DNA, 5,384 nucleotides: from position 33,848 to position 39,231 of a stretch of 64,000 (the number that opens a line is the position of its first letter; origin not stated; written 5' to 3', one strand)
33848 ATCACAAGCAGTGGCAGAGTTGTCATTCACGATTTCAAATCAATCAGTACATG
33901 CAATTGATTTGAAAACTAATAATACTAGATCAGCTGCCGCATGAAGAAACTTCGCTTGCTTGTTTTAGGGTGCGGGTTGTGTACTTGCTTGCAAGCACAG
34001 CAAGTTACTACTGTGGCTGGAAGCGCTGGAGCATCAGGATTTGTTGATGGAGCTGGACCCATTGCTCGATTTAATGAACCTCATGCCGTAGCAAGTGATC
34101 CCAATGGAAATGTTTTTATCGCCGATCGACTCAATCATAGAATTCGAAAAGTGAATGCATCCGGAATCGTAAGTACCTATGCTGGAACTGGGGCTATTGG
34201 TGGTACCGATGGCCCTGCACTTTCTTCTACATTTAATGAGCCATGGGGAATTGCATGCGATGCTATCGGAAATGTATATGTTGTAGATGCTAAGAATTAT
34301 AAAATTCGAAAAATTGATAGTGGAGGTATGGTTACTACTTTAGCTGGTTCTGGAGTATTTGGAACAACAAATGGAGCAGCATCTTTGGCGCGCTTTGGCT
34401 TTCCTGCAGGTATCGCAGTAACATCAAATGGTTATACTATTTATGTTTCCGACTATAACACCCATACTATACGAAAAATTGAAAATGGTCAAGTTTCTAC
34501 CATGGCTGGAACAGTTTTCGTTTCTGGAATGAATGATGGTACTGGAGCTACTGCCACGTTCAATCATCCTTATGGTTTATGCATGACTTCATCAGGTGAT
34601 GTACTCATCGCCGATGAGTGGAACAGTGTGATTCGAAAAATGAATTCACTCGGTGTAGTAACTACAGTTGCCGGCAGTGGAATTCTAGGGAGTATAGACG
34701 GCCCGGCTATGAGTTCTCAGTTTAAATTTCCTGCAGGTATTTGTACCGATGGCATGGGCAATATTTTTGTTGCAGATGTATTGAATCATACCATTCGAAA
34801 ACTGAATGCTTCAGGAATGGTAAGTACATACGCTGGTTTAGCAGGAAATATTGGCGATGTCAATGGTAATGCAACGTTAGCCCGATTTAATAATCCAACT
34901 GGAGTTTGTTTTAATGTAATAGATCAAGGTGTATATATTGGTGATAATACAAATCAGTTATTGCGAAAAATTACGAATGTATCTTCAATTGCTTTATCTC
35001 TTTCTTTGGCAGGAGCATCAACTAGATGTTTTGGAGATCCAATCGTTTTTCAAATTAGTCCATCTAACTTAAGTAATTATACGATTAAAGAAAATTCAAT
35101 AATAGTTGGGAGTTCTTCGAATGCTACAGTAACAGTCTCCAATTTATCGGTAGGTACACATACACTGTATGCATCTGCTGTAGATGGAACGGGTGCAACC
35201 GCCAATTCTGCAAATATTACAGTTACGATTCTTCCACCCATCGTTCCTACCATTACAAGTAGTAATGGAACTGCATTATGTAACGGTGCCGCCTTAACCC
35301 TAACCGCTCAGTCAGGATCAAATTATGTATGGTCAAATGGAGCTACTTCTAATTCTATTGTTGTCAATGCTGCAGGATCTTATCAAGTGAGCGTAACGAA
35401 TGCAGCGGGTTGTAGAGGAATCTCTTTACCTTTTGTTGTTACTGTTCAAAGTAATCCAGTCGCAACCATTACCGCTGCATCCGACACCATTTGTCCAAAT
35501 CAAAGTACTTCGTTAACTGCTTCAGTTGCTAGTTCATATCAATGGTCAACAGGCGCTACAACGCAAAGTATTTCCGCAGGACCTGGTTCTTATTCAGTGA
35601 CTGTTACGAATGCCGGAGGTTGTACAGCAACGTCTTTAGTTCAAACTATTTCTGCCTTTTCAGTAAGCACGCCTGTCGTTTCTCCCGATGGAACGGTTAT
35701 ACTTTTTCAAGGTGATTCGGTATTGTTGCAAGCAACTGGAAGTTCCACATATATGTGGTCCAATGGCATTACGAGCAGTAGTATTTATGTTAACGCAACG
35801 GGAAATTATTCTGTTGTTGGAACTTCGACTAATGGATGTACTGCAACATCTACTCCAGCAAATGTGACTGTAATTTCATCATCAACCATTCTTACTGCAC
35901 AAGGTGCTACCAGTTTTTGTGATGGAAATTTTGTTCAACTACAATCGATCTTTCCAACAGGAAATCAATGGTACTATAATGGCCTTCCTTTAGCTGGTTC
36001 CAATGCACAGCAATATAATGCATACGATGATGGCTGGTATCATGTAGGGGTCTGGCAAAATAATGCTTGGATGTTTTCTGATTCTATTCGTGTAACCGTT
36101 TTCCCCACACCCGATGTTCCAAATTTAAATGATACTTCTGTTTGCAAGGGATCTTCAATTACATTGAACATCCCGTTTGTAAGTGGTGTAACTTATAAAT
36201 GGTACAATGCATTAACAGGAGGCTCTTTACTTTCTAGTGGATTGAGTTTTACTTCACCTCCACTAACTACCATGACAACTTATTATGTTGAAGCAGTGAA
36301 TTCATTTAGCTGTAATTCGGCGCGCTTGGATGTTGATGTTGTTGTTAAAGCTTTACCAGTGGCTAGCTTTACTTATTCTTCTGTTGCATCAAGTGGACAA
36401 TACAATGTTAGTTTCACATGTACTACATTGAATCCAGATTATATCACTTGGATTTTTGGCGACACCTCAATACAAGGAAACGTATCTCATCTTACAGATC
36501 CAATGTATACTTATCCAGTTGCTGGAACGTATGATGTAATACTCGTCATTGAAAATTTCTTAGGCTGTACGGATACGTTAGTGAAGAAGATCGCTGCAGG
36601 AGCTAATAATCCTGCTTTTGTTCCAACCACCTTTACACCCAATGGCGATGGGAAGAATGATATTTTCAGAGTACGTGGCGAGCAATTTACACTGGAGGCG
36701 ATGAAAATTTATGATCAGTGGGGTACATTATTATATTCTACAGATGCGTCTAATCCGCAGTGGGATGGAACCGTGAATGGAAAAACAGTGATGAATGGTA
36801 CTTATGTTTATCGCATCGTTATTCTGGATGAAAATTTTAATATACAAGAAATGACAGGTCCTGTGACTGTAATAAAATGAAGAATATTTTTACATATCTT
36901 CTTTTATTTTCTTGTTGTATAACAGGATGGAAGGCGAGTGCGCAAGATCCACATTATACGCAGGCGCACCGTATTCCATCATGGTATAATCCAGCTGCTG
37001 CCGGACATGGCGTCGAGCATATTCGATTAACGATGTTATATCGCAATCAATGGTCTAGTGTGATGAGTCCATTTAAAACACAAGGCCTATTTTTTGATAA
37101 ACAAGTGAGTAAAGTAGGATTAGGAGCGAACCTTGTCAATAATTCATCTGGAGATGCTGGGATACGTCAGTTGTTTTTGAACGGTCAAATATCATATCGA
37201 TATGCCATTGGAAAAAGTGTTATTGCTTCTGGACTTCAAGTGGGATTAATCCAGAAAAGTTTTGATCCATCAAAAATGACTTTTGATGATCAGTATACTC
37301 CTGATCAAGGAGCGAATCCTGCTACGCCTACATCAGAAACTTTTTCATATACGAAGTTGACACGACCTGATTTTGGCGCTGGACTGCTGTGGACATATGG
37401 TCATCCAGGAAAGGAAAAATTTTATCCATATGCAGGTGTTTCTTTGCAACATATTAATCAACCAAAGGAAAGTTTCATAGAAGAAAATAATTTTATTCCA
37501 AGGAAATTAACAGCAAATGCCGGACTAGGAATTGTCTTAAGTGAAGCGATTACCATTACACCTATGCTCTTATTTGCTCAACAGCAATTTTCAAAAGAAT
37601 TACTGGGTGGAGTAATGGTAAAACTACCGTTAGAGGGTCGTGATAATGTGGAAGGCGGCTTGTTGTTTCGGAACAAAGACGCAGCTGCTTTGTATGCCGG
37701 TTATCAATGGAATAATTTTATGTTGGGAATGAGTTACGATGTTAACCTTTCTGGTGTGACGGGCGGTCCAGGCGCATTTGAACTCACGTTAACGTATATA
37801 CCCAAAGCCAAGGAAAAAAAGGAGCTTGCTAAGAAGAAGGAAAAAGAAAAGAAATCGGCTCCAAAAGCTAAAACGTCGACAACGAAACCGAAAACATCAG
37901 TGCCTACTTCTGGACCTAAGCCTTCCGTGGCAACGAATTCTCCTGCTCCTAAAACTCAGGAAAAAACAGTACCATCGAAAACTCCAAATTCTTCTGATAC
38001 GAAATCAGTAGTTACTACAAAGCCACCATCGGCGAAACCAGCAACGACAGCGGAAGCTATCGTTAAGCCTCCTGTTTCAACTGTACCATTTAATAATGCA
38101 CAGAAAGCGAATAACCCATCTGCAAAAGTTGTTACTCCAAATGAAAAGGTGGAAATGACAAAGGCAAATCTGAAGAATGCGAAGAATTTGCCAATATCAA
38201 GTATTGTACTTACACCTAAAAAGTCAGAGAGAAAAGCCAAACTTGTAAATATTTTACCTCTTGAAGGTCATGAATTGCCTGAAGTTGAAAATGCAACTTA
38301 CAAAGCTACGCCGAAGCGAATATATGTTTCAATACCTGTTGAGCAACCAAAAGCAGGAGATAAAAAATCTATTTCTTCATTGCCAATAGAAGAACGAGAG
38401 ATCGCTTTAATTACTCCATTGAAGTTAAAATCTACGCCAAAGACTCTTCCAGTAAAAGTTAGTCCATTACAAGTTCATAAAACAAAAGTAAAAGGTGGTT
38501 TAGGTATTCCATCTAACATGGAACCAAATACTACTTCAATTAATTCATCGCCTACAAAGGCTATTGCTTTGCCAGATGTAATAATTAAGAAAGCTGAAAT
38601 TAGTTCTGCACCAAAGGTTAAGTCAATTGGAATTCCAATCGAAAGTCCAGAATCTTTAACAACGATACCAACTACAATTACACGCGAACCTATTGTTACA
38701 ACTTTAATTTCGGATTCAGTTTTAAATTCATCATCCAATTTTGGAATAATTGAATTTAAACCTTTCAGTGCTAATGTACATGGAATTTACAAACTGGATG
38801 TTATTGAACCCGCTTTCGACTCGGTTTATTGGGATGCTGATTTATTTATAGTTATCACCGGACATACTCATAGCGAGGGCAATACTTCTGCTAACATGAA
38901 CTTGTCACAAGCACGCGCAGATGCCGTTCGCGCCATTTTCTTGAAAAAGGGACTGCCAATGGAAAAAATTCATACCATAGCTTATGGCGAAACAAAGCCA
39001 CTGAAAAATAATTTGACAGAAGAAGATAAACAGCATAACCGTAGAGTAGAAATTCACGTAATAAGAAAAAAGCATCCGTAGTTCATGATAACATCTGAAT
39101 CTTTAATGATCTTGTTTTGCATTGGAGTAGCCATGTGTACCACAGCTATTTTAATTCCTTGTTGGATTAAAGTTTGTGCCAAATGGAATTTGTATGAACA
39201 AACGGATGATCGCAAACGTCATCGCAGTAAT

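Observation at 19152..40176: Wzx/Wzy polysaccharide operon with an embedded, translationally coupled T9SS type-B cargo and PorP/SprF module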

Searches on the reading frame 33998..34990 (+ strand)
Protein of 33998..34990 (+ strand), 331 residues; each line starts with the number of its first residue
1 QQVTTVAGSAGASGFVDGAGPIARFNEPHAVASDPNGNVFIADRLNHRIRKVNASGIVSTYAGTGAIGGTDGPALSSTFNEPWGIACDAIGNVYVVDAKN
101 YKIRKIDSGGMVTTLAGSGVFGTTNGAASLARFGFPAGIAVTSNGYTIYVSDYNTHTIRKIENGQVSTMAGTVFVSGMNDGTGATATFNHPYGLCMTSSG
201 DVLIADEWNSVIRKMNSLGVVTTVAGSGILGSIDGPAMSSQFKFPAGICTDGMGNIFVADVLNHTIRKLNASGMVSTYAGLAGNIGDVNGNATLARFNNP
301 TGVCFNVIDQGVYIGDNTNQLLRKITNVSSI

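Call 61: search_solved_structures(query=window:33998-34990:+, max_evalue=0.001)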
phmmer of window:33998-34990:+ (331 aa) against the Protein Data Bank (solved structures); distinct sequences matched with E-value up to 0.001: 68 (the best 60 are shown).
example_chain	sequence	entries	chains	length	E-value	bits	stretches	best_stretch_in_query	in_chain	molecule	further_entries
9ifo_A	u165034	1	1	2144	4.1e-44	154.2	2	28-224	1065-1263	Teneurin-Like Protein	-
9pt5_A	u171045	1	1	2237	6.1e-44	153.7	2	28-224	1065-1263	Teneurin-like protein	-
7djj_A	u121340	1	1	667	2.7e-34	122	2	7-270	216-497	Protein SUPPRESSOR OF QUENCHING 1, chloroplastic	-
7djk_A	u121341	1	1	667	2.7e-34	122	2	7-270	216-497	Protein SUPPRESSOR OF QUENCHING 1, chloroplastic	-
7djm_A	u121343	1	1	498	1e-29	107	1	7-270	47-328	Protein SUPPRESSOR OF QUENCHING 1, chloroplastic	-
7djl_C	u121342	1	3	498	1e-29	106.9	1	7-270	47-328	Protein SUPPRESSOR OF QUENCHING 1, chloroplastic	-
7qrx_A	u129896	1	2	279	2.1e-25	92.8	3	24-159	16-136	E3 ubiquitin-protein ligase TRIM71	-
9jur_A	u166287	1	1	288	3.5e-25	92.1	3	23-159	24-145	E3 ubiquitin-protein ligase TRIM71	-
6g7w_A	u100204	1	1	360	3.5e-23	85.5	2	32-161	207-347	NHL repeat-containing protein 2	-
6d69_A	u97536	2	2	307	1.1e-22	83.9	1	30-265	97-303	NHL Repeat Region of D. melanogaster Thin | Thin, isoform D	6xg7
6gc1_A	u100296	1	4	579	2.2e-22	82.8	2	31-161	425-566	NHL repeat-containing protein 2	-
8j72_A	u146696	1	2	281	4.2e-21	78.6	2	17-159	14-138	E3 ubiquitin-protein ligase TRIM71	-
6rej_A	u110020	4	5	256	1.6e-19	73.5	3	21-114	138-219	Pizza6-SH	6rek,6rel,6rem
3wwa_A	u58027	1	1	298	2e-19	73.1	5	21-114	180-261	Pizza7H protein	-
6ren_A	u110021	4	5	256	4.6e-19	71.9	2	21-110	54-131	3fPizza6-SH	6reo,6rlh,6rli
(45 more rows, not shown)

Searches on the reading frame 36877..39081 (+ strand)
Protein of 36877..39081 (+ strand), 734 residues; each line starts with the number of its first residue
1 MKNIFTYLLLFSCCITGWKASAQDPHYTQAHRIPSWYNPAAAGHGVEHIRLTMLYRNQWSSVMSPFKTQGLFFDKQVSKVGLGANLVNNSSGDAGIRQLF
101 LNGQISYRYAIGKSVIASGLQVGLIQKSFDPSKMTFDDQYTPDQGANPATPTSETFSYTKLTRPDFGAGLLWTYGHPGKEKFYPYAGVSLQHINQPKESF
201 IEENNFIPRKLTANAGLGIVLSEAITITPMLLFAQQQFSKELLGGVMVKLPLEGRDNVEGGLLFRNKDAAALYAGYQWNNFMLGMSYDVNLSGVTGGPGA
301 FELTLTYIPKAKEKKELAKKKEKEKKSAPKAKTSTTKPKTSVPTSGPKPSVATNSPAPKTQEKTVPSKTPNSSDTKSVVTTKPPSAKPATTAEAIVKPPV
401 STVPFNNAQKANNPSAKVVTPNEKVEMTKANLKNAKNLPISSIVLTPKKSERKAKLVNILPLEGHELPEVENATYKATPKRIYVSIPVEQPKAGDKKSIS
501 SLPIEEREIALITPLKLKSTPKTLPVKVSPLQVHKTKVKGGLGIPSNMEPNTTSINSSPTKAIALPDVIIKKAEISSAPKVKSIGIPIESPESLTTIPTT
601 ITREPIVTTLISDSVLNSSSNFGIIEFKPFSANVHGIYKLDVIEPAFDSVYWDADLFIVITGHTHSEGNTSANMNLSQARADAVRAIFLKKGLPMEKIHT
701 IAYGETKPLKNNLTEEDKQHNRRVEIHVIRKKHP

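Call 4: search_protein_families(library=pfam, proteins=[window:36877-39081:+])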
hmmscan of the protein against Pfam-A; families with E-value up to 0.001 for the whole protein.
window:36877-39081:+ (734 aa): 2 families
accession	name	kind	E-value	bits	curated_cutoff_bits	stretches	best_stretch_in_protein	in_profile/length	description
PF11751.14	PorP_SprF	-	7.7e-44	150.7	22.3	1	21-307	3-273/273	Type IX secretion system membrane protein PorP/SprF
PF00691.25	OmpA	-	3.2e-15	56.7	27.2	1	657-722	33-98/98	OmpA family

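Call 5: search_protein_families(library=ncbifam, proteins=[window:36877-39081:+], max_evalue=0.001)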
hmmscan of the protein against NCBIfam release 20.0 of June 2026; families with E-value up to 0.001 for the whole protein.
window:36877-39081:+ (734 aa): 39 families (the best 25 are shown)
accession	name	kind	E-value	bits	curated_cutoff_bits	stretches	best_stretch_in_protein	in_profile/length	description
TIGR03519.1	T9SS_PorP_fam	subfamily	9.6e-55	186.1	90.55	1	1-307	1-290/292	PorP/SprF family type IX secretion system membrane protein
NF053611.1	YiaD_Gzip_OmpA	equivalog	1.1e-20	74.2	175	1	656-728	134-206/206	YiaD family glycine zipper/OmpA-like lipoprotein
NF053612.1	anchor_PA1041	equivalog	5.6e-16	59.2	250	1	657-728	164-235/236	PA1041 family peptidoglycan-binding anchor lipoprotein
NF045787.1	OmpABordt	equivalog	1.7e-15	57.2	200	1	658-730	119-191/194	outer membrane protein OmpA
TIGR03789.1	pdsO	hypoth_equivalog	2.6e-14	53.5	152.2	1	650-727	165-242/243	sortase-associated OmpA-like protein PdsO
TIGR02802.1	Pal_lipo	equivalog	6.5e-14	51.9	125.35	1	655-727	31-103/104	peptidoglycan-associated lipoprotein Pal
NF053585.1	OMP_LP_YfiB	equivalog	1.3e-13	51.2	128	1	660-729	92-161/163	outer membrane lipoprotein YfiB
NF007804.1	PRK10510.1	equivalog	4e-13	49.2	307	1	658-728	146-216/219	OmpA family lipoprotein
TIGR03350.1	type_VI_ompA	equivalog_domain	1e-12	48.2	139.8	1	658-728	63-137/137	type VI secretion system protein TssL, long form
NF053613.1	OMP_toxin_LptF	equivalog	1.8e-12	47.4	400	1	658-729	175-246/256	lipotoxin F family OmpA-related lipoprotein LptF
NF006541.1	PRK09038.1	equivalog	3.6e-11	43.2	283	1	654-731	170-251/253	flagellar motor protein MotD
NF005999.0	PRK08126.1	subfamily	1.5e-10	40.5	571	1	659-729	357-431/432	hypothetical protein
NF033763.1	exchanger_TraB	exception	5.8e-10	37.8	700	1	658-729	427-498/522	outer membrane exchange protein TraB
NF053607.1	CHU_0125_OmpA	equivalog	1e-09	37.5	620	1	658-729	565-637/639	CHU_0125 family OmpA-like outer membrane integrity protein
NF047620.1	FlgprotMotYVib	equivalog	1.3e-09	38.1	400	1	653-730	192-268/271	flagellar protein MotY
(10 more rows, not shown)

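Call 9: find_related_loci(query=window:36877-39081:+, collection=genome_contigs, flank=10000)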
Query window:36877-39081:+ (734 aa) in genome_contigs; peptide patterns used: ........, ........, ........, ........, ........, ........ (x = any residue, [..] = any of these).
125 stretches matched a pattern; 25 encode a relative of the query (tblastn E <= 1e-3); 25 distinct loci.
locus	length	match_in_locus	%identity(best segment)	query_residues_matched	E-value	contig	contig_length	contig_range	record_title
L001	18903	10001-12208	90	1-734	0e+0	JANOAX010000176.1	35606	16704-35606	MAG: Bacteroidota bacterium isolate VAR_18_metabat_267 VAR_18_k141_2606924, whole genome shotgun sequence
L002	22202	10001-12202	84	1-734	0e+0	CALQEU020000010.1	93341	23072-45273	MAG: Bifidobacterium breve isolate HRS-HS12-bin-145 genome assembly, contig: HRSG-H12-C167, whole genome shotgun sequenc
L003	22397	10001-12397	75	1-734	0e+0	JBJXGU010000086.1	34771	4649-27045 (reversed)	MAG: Bacteroidia bacterium isolate F1F2.bin.178 k127_2197494, whole genome shotgun sequence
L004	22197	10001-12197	95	1-734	0e+0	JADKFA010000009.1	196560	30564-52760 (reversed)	MAG: Bacteroidetes bacterium isolate Rand_18-Q3-R56-63_BATAC.320 tig00003701-10-1963850, whole genome shotgun sequence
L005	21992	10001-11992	47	22-732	0e+0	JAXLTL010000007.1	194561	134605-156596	MAG: Bacteroidia bacterium isolate STL-BAC3 C3.123.fa-7, whole genome shotgun sequence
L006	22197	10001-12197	94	1-733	1e-156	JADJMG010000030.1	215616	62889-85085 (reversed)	MAG: Bacteroidetes bacterium isolate EsbW_18-Q3-R4-48_BATAC.26 tig01102302-10-2144350, whole genome shotgun sequence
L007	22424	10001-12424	49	1-734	5e-154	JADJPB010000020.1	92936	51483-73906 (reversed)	MAG: Bacteroidetes bacterium isolate Fred_18-Q3-R57-64_BATAC.296 tig00023718-10-929840, whole genome shotgun sequence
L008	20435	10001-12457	55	1-730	4e-146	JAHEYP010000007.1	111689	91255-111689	MAG: Bacteroidetes bacterium isolate nzgw130 NODE_109_length_111690_cov_8.937178, whole genome shotgun sequence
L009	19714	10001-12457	55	1-730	1e-145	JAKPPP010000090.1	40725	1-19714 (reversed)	MAG: Bacteroidota bacterium isolate JPNA_maxbin.133 k141_126473, whole genome shotgun sequence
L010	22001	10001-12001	52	1-734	3e-142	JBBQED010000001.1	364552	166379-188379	MAG: Bacteroidia bacterium isolate Co_metawrap_1125 Cmw_1125_k141_26417679_length_364552_cov_18.9998, whole genome shotg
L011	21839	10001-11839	64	1-732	4e-135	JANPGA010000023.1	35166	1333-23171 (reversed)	MAG: Bacteroidota bacterium isolate VAR_69_metabat_68 VAR_69_k141_3292282, whole genome shotgun sequence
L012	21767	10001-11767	49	9-730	4e-109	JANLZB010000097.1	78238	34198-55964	MAG: Bacteroidota bacterium isolate OTE_14_metabat.108 OTE_14_k141_1938126, whole genome shotgun sequence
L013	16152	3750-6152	59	19-734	2e-149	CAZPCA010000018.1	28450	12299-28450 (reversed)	MAG TPA_asm: uncultured Bifidobacterium sp. isolate SRP193358_co1_683 genome assembly, contig: NODE_3617_length_28450_co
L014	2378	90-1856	46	4-730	1e-109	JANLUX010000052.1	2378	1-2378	MAG: Bacteroidota bacterium isolate OTE_21_metabat_266 OTE_21_k141_337278, whole genome shotgun sequence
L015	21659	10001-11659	50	1-730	1e-99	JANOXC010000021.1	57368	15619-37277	MAG: Bacteroidota bacterium isolate VAR_35_metabat_28 VAR_35_k141_5085074, whole genome shotgun sequence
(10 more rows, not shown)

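Call 35: search_protein_families(library=pfam, proteins=[L015:4-927:+, L015:927-1766:+, L015:1767-2459:+, L015:4403-5605:-], max_evalue=0.0001)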
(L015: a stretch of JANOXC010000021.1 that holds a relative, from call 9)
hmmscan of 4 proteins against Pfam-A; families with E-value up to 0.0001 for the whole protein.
L015:4-927:+ (307 aa): 2 families
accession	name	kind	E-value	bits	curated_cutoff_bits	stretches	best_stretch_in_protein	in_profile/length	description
PF00005.33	ABC_tran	-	3.6e-30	105.8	25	1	25-166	2-137/137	ABC transporter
PF13304.12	AAA_21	-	6.5e-10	40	27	1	104-199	207-301/304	AAA domain, putative AbiEii toxin, Type IV TA system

L015:927-1766:+ (279 aa): 1 family
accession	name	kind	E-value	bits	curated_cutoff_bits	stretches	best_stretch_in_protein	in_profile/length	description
PF12679.13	ABC2_membrane_2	-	1.3e-14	54.6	27.2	1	22-277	17-283/283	ABC-2 family transporter protein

L015:1767-2459:+ (230 aa): 0 families

L015:4403-5605:- (400 aa): 2 families
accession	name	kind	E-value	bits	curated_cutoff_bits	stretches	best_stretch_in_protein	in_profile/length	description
PF01609.27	DDE_Tnp_1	-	8e-24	84.9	23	1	130-346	7-199/200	Transposase DDE domain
PF14294.11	DUF4372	-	4.2e-18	65.7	25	1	9-80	2-73/74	Domain of unknown function (DUF4372)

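Call 62: search_solved_structures(query=window:36877-39078:+, max_evalue=0.001)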
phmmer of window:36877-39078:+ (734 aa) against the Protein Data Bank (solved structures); distinct sequences matched with E-value up to 0.001: 41.
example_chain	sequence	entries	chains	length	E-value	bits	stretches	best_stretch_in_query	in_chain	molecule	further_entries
5wtp_A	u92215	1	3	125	1.2e-09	40.7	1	660-730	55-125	OmpA family protein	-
5u1h_A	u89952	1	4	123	5.1e-09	38.6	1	659-728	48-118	Outer membrane porin F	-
2k1s_A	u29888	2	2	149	5.5e-09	38.4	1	658-727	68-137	Inner membrane lipoprotein yiaD | Probable lipoprotein YiaD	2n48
5wtl_A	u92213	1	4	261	5.8e-09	38.4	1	660-730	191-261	OmpA family protein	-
7f4v_aB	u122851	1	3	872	9.6e-09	37.7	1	658-728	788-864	Photosystem I P700 chlorophyll a apoprotein A2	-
5eb1_B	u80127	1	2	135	5.5e-08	35.2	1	658-728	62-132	YfiB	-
5eaz_A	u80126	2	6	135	5.5e-08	35.2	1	658-728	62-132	YfiB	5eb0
5y61_B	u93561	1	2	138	5.8e-08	35.1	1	658-728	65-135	YfiB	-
6ikk_A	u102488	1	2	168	8.9e-08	34.5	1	658-728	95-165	YfiB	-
6ikj_A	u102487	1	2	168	9e-08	34.4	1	658-728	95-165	YfiB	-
6iki_A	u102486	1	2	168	9e-08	34.4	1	658-728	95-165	YfiB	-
4zhv_A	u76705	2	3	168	9.2e-08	34.4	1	658-728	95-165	YfiB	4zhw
4zhy_B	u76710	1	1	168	9.2e-08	34.4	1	658-728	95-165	YfiB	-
5m38_A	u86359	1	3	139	1.9e-07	33.3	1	653-729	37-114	OmpA family protein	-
9ljk_A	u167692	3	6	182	2.6e-07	32.9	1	659-730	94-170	Flagellar motor protein MotS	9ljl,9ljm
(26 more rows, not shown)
